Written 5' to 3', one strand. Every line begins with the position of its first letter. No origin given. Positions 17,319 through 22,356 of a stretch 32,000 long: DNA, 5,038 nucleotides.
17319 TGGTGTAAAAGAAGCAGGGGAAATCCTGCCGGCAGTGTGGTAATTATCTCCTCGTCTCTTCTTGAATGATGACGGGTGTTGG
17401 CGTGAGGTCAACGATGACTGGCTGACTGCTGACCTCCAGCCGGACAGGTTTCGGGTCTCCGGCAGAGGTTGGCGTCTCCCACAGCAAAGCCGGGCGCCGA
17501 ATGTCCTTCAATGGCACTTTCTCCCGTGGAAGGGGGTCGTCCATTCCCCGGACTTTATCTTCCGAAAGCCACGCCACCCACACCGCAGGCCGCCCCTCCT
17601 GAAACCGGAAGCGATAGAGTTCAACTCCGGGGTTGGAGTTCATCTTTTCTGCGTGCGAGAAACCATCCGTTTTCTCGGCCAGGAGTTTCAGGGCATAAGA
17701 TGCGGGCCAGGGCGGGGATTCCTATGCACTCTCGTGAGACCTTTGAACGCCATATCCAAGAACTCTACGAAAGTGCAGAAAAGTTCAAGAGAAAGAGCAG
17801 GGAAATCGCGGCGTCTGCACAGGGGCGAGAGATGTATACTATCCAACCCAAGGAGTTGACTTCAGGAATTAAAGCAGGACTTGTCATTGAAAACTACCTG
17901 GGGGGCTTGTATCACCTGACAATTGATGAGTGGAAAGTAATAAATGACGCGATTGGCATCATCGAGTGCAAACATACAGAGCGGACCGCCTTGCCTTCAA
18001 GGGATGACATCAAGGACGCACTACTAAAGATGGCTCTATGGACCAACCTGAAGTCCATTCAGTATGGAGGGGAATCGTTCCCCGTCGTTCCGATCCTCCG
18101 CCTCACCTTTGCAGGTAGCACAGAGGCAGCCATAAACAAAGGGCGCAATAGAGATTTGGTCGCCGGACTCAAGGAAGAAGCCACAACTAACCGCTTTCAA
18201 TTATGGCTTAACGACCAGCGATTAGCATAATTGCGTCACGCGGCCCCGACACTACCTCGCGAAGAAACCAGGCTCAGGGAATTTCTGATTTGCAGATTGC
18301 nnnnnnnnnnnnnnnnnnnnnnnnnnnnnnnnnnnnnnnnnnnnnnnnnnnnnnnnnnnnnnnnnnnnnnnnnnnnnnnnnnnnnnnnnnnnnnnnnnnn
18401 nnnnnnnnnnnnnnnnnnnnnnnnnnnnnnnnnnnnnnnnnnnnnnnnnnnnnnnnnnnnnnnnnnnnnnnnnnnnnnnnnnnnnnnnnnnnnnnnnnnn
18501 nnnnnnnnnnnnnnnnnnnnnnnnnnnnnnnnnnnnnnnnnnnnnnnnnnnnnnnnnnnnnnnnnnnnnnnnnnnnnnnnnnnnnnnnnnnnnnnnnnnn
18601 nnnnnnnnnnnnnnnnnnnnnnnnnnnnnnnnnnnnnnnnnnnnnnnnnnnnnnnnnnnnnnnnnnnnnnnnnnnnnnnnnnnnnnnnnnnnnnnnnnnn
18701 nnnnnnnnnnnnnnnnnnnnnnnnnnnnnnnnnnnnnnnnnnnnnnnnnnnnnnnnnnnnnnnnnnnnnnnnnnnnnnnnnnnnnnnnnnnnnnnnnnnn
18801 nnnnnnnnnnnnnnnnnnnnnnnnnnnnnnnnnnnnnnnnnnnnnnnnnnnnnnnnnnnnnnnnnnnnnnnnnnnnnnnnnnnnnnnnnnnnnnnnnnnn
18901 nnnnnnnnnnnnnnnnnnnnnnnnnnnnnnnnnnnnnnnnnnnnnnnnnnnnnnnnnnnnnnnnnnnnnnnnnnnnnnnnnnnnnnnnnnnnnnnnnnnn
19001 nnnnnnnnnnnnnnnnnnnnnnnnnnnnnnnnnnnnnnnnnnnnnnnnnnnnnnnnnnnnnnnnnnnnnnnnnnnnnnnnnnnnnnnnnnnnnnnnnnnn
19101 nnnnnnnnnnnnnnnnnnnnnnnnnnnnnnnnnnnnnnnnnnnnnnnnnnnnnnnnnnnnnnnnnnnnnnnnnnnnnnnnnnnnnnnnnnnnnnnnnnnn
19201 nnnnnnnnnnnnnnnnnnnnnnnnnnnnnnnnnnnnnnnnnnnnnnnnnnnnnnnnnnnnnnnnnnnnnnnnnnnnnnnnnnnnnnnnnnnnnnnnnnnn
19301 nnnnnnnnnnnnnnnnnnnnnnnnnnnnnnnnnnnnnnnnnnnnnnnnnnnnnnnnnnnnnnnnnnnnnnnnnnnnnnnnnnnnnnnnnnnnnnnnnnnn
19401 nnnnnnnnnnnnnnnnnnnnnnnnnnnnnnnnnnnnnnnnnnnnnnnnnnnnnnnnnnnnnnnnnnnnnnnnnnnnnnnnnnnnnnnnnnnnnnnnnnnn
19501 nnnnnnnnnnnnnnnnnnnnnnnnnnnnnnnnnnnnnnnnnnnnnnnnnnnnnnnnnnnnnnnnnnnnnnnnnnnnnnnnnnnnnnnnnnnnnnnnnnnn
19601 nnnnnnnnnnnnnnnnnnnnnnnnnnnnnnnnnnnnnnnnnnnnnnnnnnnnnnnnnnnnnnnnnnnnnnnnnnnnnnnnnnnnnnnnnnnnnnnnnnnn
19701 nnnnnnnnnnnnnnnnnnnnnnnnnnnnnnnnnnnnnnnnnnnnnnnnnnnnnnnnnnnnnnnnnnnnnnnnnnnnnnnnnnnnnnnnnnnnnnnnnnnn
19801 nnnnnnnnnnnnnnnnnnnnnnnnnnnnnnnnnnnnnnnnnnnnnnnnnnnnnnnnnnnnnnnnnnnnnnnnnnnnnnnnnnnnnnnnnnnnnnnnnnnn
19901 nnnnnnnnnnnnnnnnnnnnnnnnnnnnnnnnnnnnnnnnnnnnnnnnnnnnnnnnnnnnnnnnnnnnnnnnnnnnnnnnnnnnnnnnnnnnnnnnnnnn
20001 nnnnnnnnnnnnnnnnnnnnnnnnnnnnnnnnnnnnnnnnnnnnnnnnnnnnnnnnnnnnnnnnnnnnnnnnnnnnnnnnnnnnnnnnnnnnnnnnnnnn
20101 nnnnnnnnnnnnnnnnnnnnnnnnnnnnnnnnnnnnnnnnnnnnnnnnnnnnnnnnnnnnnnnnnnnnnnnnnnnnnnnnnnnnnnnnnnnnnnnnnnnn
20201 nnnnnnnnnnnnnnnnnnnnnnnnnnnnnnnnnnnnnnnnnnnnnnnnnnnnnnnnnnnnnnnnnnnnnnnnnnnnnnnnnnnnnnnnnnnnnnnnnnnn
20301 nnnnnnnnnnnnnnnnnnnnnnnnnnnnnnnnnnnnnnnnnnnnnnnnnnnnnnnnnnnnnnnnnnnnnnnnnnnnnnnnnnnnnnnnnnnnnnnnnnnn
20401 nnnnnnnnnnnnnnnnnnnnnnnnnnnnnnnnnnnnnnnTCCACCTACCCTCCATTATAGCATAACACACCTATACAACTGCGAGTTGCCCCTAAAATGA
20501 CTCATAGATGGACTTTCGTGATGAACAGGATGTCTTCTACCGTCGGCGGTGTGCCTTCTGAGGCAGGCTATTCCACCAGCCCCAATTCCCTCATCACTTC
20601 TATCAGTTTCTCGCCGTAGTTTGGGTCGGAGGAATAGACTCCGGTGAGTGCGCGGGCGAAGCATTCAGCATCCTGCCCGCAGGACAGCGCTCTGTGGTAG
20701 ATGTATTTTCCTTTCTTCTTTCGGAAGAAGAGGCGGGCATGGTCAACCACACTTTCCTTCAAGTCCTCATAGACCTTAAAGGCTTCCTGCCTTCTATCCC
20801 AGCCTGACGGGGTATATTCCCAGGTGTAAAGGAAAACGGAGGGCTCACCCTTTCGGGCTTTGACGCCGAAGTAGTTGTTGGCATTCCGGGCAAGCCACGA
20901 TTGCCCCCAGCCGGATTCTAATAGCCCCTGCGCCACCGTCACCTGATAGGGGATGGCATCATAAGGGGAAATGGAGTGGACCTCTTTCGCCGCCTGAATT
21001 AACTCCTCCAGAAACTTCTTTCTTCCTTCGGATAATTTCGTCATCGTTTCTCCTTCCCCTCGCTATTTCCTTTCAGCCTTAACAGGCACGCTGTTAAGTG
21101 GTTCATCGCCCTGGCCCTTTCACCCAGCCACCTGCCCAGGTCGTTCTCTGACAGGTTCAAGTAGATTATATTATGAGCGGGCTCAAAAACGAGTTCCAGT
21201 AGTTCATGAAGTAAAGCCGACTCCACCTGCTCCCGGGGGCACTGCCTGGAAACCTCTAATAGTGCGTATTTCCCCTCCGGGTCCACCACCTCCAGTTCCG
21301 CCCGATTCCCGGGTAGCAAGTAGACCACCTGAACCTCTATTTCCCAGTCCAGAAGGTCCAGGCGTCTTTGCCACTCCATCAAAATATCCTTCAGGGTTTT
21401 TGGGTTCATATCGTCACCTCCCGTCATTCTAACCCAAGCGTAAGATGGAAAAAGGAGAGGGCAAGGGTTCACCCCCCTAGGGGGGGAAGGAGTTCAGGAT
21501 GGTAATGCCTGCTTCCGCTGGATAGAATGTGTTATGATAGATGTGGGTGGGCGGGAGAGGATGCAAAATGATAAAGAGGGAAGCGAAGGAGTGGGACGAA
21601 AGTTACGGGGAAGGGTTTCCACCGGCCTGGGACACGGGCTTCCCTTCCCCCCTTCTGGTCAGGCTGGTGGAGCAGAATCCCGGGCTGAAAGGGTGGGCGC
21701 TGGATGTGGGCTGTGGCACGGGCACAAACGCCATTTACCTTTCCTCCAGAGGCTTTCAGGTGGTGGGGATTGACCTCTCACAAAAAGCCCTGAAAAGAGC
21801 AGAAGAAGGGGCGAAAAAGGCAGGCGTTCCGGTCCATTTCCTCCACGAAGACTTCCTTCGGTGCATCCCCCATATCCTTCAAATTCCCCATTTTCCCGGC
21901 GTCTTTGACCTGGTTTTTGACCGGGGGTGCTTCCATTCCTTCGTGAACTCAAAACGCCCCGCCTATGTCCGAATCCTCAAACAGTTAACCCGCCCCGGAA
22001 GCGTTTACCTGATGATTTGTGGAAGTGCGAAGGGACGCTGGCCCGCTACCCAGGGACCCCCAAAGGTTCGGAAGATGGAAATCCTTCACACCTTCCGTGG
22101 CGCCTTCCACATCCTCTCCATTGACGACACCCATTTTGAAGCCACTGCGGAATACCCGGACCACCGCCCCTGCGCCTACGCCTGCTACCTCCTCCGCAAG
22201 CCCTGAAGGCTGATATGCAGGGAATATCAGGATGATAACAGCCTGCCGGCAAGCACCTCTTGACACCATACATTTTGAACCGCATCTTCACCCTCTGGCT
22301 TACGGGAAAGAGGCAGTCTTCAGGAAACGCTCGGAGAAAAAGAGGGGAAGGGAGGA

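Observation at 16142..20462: Candidate undescribed defence island: orphan DGQHR protein, PD-(D/E)xK mini-nuclease and OLD-like ATPase/Toprim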

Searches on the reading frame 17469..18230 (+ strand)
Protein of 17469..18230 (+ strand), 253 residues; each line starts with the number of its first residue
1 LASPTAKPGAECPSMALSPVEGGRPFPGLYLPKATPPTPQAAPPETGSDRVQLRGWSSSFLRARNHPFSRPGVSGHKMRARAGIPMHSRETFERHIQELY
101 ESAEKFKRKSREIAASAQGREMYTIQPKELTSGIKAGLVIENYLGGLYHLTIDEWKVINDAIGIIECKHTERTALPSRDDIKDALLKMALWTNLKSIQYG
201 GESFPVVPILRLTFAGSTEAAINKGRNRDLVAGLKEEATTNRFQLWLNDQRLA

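Call 3: search_protein_families(library=pfam, proteins=[window:17469-18230:+], max_evalue=0.1)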
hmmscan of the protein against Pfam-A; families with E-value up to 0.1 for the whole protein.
window:17469-18230:+ (253 aa): 1 family
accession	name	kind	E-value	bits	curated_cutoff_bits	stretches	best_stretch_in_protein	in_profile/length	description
PF04253.20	TFR_dimer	-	0.013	15.9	27.1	1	96-207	3-90/121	Transferrin receptor-like dimerisation domain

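Call 4: search_protein_families(library=padloc, proteins=[window:17469-18230:+], max_evalue=0.1)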
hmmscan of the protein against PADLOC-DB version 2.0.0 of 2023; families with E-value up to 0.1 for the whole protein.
window:17469-18230:+ (253 aa): 3 families
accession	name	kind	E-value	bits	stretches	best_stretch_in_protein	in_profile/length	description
PDLC03572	REase_II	-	3.9e-27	93.2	1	93-250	194-354/371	Type II restriction enzyme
PDLC03474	REase_II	-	1.3e-08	33.3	1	150-221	2-74/129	Type II restriction enzyme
PDLC01043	CorA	-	0.035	10.8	1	90-125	311-348/457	CorA-like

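Call 5: search_protein_families(library=ncbifam, proteins=[window:17469-18230:+], max_evalue=0.1)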
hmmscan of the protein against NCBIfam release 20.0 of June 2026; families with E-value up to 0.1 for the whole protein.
window:17469-18230:+ (253 aa): 0 families

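Call 8: search_solved_structures(query=window:17469-18230:+, max_evalue=10, show_alignments=2)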
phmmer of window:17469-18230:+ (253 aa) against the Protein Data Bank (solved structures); distinct sequences matched with E-value up to 10: 1.
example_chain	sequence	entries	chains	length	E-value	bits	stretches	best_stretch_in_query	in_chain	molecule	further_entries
3zmn_A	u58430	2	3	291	1.4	11.8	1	31-82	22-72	VP17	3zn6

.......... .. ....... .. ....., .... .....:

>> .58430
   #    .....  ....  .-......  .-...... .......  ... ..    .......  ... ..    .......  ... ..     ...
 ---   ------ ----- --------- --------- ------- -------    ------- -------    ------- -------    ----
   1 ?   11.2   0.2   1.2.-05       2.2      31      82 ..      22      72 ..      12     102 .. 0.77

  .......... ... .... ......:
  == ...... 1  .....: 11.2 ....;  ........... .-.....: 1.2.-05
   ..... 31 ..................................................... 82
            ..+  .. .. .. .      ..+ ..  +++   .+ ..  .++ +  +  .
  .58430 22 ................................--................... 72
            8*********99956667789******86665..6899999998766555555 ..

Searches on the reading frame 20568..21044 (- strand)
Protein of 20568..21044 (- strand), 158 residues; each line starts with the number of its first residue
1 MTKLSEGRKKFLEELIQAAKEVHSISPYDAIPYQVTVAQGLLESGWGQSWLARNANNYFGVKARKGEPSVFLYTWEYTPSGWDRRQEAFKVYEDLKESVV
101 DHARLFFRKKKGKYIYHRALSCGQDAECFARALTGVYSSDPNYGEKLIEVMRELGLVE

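Call 3: search_protein_families(library=pfam, proteins=[window:20568-21044:-], max_evalue=0.1)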
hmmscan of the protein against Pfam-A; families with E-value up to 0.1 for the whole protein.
window:20568-21044:- (158 aa): 1 family
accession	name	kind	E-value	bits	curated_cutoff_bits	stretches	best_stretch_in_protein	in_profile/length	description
PF01832.25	Glucosaminidase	-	1.6e-26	93.8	30.2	1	31-155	13-122/123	Mannosyl-glycoprotein endo-beta-N-acetylglucosaminidase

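Call 4: search_protein_families(library=padloc, proteins=[window:20568-21044:-], max_evalue=0.1)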
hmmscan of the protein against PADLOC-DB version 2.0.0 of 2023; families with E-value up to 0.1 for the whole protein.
window:20568-21044:- (158 aa): 0 families

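Call 5: search_protein_families(library=ncbifam, proteins=[window:20568-21044:-], max_evalue=0.1)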
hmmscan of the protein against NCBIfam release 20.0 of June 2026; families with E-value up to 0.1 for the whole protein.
window:20568-21044:- (158 aa): 13 families
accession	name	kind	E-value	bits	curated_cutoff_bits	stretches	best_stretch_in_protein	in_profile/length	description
NF038016.1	sporang_Gsm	equivalog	1.9e-24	86.7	240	1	6-156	162-312/316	sporangiospore maturation cell wall hydrolase GsmA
TIGR02541.1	flagell_FlgJ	equivalog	6e-19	69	193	1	6-153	146-292/294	flagellar assembly peptidoglycan hydrolase FlgJ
NF009354.0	PRK12709.1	equivalog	2.8e-15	56.6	456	1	9-155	177-323/323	flagellar rod assembly protein/muramidase FlgJ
NF009358.0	PRK12713.1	equivalog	1.5e-11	44.3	595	1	29-154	199-326/339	flagellar rod assembly protein/muramidase FlgJ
NF009357.0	PRK12712.1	equivalog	1.6e-10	40.9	606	1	26-153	212-341/344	flagellar rod assembly protein/muramidase FlgJ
NF006359.0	PRK08581.1-1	equivalog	4.7e-10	38.8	798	1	18-154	327-466/619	amidase domain-containing protein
NF006362.0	PRK08581.1-4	equivalog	1.2e-09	37.7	620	1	34-155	260-383/541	amidase domain-containing protein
NF006360.0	PRK08581.1-2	equivalog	1e-08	34.1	605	1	17-153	416-556/709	amidase domain-containing protein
NF006361.0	PRK08581.1-3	equivalog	5.8e-07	28.3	839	1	5-150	345-491/652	amidase domain-containing protein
NF007681.0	PRK10356.1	equivalog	1.1e-06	28.1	193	1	28-66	146-184/274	protein bax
NF009355.0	PRK12710.1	equivalog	2.5e-06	26.9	358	1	16-151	138-273/291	flagellar rod assembly protein/muramidase FlgJ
NF004974.0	PRK06347.1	equivalog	0.00016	20.8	701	1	32-152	171-295/592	1,4-beta-N-acetylmuramoylhydrolase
NF052335.1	PdgHdaseHSB129560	equivalog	0.09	12.1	500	0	37-69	85-117/330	peptidoglycan hydrolase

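Call 60: list_cluster_members(proteins=[window:20568-21044:-, window:21041-21472:-, window:21541-22206:+, window:22300-24354:-, window:24527-25669:-])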
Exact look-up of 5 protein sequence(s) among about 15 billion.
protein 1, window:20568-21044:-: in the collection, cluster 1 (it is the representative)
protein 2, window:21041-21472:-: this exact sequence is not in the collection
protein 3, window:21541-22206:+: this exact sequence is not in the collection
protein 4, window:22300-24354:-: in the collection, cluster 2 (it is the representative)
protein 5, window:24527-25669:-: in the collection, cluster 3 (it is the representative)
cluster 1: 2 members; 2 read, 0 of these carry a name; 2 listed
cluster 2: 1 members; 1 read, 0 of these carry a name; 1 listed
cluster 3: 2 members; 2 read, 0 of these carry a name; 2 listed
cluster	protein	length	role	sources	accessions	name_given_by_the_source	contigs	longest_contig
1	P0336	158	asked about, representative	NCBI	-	-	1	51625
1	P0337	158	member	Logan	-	-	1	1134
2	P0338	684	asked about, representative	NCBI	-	-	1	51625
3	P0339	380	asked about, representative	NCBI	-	-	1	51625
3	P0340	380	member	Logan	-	-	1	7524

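Call 61: find_encoding_contigs(protein=P0337, flank=10000)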
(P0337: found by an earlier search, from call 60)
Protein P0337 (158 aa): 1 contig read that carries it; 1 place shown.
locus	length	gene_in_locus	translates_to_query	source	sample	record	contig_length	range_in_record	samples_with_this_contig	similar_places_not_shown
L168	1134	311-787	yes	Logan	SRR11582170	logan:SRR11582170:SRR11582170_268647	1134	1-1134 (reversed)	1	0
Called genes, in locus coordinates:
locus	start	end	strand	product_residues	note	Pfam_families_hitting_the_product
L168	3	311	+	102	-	?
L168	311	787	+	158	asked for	PF01832:Glucosaminidase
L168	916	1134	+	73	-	?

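Call 62: find_encoding_contigs(protein=P0340, flank=10000)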
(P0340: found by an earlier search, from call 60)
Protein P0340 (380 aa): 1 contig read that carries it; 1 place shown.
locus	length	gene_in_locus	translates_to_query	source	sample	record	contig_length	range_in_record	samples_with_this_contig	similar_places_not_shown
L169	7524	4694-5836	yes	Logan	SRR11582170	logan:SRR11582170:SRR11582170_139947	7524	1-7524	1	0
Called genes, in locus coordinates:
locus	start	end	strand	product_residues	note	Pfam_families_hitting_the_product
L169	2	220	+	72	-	?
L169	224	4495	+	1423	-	PF00082:Peptidase_S8, PF24251:DUF7453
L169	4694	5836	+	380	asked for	PF10509:GalKase_gal_bdg, PF00288:GHMP_kinases_N, PF08544:GHMP_kinases_C (weak)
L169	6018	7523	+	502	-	?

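Call 88: search_protein_families(library=phrogs, proteins=[window:20568-21044:-], max_evalue=0.001)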
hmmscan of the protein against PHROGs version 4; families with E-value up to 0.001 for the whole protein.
window:20568-21044:- (158 aa): 8 families
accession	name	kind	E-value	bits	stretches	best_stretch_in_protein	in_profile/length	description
phrog_3513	-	lysis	3.5e-30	105.8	1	9-156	644-787/1434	endolysin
phrog_12727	-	lysis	2.7e-26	93.7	1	29-153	21-144/393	endolysin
phrog_18032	-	lysis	4.6e-22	80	1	30-156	23-149/248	endolysin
phrog_1309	-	lysis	2.3e-20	74.3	1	27-156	17-147/410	endolysin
phrog_10967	-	lysis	2.4e-13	51.4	1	33-156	26-149/266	endolysin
phrog_8251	-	lysis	3.9e-13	50.6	1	31-156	21-144/250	endolysin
phrog_326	-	other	9.2e-12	44.9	1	9-155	128-273/985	tail protein with endopeptidase domain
phrog_10051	-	lysis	1.2e-07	32.3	1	35-153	101-210/455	endolysin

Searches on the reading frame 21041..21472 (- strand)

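Call 3: search_protein_families(library=pfam, proteins=[window:21041-21472:-], max_evalue=0.1)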
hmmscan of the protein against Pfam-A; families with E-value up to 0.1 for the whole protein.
window:21041-21472:- (143 aa): 0 families

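Call 4: search_protein_families(library=padloc, proteins=[window:21041-21472:-], max_evalue=0.1)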
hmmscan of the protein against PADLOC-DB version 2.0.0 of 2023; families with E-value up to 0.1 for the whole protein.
window:21041-21472:- (143 aa): 1 family
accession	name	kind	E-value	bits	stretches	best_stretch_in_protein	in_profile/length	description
PDLC04682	PDC-M49B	-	0.043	12.6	1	57-110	17-68/97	-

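Call 5: search_protein_families(library=ncbifam, proteins=[window:21041-21472:-], max_evalue=0.1)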
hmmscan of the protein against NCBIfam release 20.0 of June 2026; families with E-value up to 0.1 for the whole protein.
window:21041-21472:- (143 aa): 0 families

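Call 88: search_protein_families(library=phrogs, proteins=[window:21041-21472:-], max_evalue=0.001)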
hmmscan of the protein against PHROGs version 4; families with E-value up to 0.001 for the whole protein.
window:21041-21472:- (143 aa): 0 families

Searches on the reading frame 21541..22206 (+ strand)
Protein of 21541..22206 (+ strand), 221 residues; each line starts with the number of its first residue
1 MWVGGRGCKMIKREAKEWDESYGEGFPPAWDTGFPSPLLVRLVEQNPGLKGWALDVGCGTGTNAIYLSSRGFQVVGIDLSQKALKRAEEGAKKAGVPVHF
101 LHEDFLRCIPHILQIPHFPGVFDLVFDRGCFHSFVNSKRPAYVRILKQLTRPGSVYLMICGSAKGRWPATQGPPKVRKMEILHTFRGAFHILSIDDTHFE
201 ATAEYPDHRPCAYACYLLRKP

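Call 37: search_protein_families(library=pfam, proteins=[window:21541-22206:+], max_evalue=0.01)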
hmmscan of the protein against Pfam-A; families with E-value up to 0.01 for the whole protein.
window:21541-22206:+ (221 aa): 11 families
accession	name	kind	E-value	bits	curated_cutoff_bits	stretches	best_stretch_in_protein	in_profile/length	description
PF13649.12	Methyltransf_25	-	8.6e-17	62.1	27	1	54-153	2-96/97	Methyltransferase domain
PF05724.17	TPMT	-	4.6e-16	59.6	26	1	15-196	3-190/218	Thiopurine S-methyltransferase (TPMT)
PF08241.18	Methyltransf_11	-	3.5e-14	53.6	21.2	1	54-156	1-93/95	Methyltransferase domain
PF13847.12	Methyltransf_31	-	2.4e-13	50.4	27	1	54-159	8-110/145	Methyltransferase domain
PF08242.18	Methyltransf_12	-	2.6e-11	44.5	30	1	54-155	1-97/98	Methyltransferase domain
PF13489.12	Methyltransf_23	-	5.7e-09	36.3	27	1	50-159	23-116/164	Methyltransferase domain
PF05175.20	MTS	-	2.8e-06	27.5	23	1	36-107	20-92/170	Methyltransferase small domain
PF03848.20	TehB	-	5.4e-06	26.4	20.4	1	52-95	33-76/193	Tellurite resistance protein TehB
PF02353.26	CMAS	-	0.00015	21.6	27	1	53-158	66-164/273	Mycolic acid cyclopropane synthetase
PF09445.16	Methyltransf_15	-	0.0046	17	22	1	53-96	4-47/165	RNA cap guanine-N2 methyltransferase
PF01209.24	Ubie_methyltran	-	0.0056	16.5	20.1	1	52-102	50-104/233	ubiE/COQ5 methyltransferase family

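Call 92: search_protein_families(library=ncbifam, proteins=[window:21541-22206:+], max_evalue=0.00001)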
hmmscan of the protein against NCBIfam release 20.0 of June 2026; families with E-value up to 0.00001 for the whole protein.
window:21541-22206:+ (221 aa): 15 families
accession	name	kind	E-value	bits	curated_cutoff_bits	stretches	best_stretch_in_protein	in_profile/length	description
NF008992.0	PRK12335.1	equivalog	8.2e-10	38.3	303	1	51-168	124-233/289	SAM-dependent methyltransferase TehB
NF043040.1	corrin_prot_MT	hypoth_equivalog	1.3e-09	37.8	180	1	53-105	45-99/216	corrinoid protein-associated methyltransferase CpaM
NF045667.1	MTase_DVU1556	equivalog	7.7e-09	35.3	155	1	53-98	26-68/213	DVU_1556 family methyltransferase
NF011529.0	PRK14968.1-3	equivalog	8.2e-09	35.2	162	1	50-109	35-95/198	putative methyltransferase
TIGR01983.1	UbiG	equivalog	4.6e-08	32.7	102.95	1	53-104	53-105/228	bifunctional 2-polyprenyl-6-hydroxyphenol methylase/3-demethylubiquinol 3-O-methyltransferase UbiG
NF008405.0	PRK11207.1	equivalog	5.2e-08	32.6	218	1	51-191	32-165/198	tellurite resistance methyltransferase TehB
TIGR02021.1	BchM-ChlM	equivalog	6.3e-08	32.3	158.9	1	48-102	52-109/218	magnesium protoporphyrin IX methyltransferase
TIGR03840.1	TMPT_Se_Te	equivalog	7.3e-08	32.2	223.2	1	58-199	43-190/213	thiopurine S-methyltransferase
TIGR03534.1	RF_mod_PrmC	equivalog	9.3e-08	31.8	199.1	1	53-109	92-151/253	peptide chain release factor N(5)-glutamine methyltransferase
NF040539.1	AST_met_ArsM_2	exception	2.8e-07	30.6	240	1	53-151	60-157/262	putative arsinothricin biosynthesis methyltransferase ArsM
TIGR00536.1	hemK_fam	subfamily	3.3e-07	29.7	115.5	1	53-111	118-180/286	HemK family protein methyltransferase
TIGR00477.1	tehB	equivalog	5e-07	29.3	219.5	1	53-167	77-183/238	tellurite resistance methyltransferase TehB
TIGR04290.1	meth_Rta_06860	hypoth_equivalog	3.6e-06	26.6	300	1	49-105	48-106/226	TIGR04290 family methyltransferase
NF008264.0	PRK11036.1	equivalog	9.3e-06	25.3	366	0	48-127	43-118/261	tRNA uridine 5-oxyacetic acid(34) methyltransferase CmoM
NF051855.1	GlySarMtaseBact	equivalog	9.8e-06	25.4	350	0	53-105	57-109/259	glycine/sarcosine N-methyltransferase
